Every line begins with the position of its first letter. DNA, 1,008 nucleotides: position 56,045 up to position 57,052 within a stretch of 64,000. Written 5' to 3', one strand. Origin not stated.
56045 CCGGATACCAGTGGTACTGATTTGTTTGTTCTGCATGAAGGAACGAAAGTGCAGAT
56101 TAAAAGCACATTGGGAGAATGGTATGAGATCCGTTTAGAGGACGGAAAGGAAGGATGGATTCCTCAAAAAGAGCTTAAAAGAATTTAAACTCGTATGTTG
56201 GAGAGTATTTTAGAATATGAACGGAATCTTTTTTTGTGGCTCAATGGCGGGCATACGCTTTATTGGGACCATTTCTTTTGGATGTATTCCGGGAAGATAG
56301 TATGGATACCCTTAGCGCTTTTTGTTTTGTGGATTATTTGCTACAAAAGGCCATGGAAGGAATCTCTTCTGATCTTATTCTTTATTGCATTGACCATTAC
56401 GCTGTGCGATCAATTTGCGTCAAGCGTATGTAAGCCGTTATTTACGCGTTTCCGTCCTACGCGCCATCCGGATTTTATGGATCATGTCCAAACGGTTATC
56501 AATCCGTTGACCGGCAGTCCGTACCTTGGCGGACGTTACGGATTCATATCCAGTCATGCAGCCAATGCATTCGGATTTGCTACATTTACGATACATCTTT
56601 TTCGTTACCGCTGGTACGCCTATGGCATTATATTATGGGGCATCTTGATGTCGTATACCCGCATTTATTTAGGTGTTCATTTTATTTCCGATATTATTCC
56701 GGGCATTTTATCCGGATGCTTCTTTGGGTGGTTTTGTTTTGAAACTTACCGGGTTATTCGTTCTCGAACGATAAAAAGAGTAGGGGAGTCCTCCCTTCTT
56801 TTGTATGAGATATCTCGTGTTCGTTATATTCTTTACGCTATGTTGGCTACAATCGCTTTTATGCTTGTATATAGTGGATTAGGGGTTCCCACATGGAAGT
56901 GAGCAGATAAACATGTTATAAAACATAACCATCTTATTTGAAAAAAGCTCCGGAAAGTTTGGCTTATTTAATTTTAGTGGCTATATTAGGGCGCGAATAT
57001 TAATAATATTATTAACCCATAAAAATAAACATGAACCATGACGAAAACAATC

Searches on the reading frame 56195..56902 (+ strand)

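Call 94: search_protein_families(library=pfam, proteins=[window:56195-56902:+], max_evalue=0.00001)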
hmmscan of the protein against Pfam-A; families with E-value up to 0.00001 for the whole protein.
window:56195-56902:+ (235 aa): 2 families
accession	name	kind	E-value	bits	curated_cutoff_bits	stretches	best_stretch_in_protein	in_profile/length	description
PF01569.27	PAP2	-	3.9e-20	72.4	27.2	1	64-185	4-125/130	PAP2 superfamily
PF14378.12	PAP2_3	-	4.3e-08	33.6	27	1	20-174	25-184/190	PAP2 superfamily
